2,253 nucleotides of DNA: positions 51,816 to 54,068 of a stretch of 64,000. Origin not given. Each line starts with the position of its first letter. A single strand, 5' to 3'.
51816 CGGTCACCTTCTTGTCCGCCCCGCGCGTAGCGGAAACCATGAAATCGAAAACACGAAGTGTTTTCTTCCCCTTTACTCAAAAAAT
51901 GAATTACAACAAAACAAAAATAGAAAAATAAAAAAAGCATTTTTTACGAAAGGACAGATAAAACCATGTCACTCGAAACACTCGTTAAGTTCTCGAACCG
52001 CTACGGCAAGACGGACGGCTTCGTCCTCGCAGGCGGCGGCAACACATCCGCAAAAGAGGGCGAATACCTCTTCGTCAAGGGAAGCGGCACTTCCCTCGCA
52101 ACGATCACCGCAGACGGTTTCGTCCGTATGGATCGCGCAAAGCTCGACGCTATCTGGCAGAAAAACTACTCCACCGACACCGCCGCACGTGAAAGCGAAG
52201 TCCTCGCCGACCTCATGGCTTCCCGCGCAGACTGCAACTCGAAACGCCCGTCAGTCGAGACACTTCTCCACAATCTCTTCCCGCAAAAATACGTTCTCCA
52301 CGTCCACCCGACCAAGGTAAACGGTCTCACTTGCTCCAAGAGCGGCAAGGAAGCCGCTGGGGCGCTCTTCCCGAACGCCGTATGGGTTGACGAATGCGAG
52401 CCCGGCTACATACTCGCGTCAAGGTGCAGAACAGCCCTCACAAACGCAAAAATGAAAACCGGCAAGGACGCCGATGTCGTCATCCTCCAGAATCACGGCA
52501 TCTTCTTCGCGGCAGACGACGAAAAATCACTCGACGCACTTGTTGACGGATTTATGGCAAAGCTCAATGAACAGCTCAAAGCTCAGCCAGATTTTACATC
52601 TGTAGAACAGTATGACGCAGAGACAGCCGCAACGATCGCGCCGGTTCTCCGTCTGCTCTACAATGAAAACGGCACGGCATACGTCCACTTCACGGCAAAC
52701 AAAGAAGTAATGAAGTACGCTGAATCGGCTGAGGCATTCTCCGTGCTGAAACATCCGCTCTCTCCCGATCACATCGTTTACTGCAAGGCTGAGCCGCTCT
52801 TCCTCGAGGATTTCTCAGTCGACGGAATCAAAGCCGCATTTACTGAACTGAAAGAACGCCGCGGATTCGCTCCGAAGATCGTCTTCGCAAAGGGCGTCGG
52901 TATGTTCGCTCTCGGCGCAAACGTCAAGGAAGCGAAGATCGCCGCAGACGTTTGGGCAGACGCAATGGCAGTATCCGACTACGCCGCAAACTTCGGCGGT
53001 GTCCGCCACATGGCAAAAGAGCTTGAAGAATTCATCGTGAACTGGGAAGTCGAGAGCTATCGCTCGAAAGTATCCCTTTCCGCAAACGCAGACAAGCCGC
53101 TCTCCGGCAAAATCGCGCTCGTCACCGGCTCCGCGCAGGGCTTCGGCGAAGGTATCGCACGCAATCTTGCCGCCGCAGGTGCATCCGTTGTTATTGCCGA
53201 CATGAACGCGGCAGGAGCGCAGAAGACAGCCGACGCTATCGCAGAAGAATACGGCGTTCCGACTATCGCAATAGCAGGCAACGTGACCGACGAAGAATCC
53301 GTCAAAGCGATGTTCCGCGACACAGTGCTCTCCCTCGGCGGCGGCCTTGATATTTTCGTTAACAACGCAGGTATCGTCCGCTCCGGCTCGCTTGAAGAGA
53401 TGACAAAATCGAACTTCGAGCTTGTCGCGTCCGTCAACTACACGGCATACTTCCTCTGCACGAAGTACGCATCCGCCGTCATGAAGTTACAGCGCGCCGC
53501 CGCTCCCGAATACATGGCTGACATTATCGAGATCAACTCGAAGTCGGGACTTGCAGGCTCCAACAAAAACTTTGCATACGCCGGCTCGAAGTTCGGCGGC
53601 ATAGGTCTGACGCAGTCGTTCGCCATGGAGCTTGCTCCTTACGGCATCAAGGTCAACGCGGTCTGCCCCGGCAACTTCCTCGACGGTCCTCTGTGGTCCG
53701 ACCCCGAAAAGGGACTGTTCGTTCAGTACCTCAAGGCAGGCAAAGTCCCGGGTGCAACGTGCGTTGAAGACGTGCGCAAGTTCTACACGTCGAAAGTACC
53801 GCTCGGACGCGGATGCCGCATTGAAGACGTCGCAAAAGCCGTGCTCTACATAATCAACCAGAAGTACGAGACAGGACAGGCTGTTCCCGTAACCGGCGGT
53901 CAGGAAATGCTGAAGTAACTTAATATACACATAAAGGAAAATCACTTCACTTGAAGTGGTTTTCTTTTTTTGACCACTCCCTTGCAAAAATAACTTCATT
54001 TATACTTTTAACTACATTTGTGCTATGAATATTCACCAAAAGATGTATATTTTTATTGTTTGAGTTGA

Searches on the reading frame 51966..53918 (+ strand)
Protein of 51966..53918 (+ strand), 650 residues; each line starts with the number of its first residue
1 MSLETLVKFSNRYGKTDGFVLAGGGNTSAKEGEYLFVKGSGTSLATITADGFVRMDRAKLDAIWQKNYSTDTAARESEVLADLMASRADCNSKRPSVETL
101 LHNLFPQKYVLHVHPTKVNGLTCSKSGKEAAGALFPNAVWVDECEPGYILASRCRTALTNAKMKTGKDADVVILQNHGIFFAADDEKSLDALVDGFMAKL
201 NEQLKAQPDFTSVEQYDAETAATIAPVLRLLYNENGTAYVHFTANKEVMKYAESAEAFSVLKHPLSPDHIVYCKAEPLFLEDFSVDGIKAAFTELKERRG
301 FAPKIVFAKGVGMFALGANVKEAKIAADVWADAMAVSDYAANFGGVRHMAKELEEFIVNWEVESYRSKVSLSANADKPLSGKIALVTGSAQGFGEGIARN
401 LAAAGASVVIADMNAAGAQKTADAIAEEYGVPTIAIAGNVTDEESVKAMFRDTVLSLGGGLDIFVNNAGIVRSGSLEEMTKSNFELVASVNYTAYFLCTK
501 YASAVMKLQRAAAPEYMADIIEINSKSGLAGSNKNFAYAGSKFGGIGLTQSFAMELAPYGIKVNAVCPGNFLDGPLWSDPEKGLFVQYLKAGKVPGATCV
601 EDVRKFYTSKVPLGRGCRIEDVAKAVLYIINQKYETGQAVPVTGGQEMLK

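Call 21: search_protein_families(library=pfam, proteins=[window:51966-53918:+])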
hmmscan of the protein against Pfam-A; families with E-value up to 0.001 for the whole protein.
window:51966-53918:+ (650 aa): 5 families
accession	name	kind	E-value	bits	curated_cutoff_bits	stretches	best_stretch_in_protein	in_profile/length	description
PF00106.31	adh_short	-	1.5e-45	155.5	26.6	1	382-571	1-182/195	short chain dehydrogenase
PF13561.12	adh_short_C2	-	1.2e-43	149.9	27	1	388-569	1-174/236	Enoyl-(Acyl carrier protein) reductase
PF00596.27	Aldolase_II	-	3.3e-16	60.1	22.2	1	14-185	11-164/183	Class II Aldolase and Adducin N-terminal domain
PF08659.16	KR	-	1.5e-07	32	22.6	1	385-539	4-150/180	KR domain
PF23441.1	SDR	-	5.4e-05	23.2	27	1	384-646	10-255/258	SDR-like rossmann domain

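Call 87: find_homologous_proteins(query=window:51966-53918:+, max_evalue=1e-200)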
Query window:51966-53918:+ (650 aa): 904 proteins with E <= 1e-200 among 8000 candidates; the best 120 are listed.
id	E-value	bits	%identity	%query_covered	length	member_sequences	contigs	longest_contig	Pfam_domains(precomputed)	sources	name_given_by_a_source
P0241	0.0e+0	1436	99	100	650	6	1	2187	PF08659.17,PF00596.28,PF13561.13,PF00106.32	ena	-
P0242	0.0e+0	1222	85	100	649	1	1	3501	PF08659.17,PF00596.28,PF13561.13,PF00106.32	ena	-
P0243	0.0e+0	1164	81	100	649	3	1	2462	PF08659.17,PF00596.28,PF13561.13,PF00106.32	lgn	-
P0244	0.0e+0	1111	77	100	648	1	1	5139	PF08659.17,PF00596.28,PF13561.13,PF00106.32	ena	-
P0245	0.0e+0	1073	74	100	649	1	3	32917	PF08659.17,PF00596.28,PF13561.13,PF00106.32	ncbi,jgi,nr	ncbi:MAG: SDR family oxidoreductase [Ruminococcaceae bacterium]|nr:SDR family oxidoreductase [Oscill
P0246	0.0e+0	1070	73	100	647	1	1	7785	PF08659.17,PF00596.28,PF13561.13,PF23441.1,PF00106.32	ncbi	-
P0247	0.0e+0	1066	74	100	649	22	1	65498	PF08659.17,PF00596.28,PF13561.13,PF00106.32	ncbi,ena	-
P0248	0.0e+0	1061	73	100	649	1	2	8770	PF08659.17,PF00596.28,PF13561.13,PF00106.32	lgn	-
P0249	0.0e+0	1059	73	100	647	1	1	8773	PF08659.17,PF00596.28,PF13561.13,PF23441.1,PF00106.32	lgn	-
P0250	0.0e+0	1058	74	100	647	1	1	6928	PF08659.17,PF00596.28,PF13561.13,PF00106.32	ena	-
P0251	0.0e+0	1057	74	100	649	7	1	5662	PF08659.17,PF00596.28,PF13561.13,PF00106.32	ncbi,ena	-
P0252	0.0e+0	1055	74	100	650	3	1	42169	PF08659.17,PF00596.28,PF13561.13,PF00106.32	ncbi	-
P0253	0.0e+0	1055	73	100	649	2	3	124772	PF08659.17,PF00596.28,PF13561.13,PF00106.32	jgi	-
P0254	0.0e+0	1055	73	100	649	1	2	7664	PF08659.17,PF00596.28,PF13561.13,PF00106.32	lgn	-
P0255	0.0e+0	1055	74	100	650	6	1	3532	PF08659.17,PF00596.28,PF13561.13,PF00106.32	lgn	-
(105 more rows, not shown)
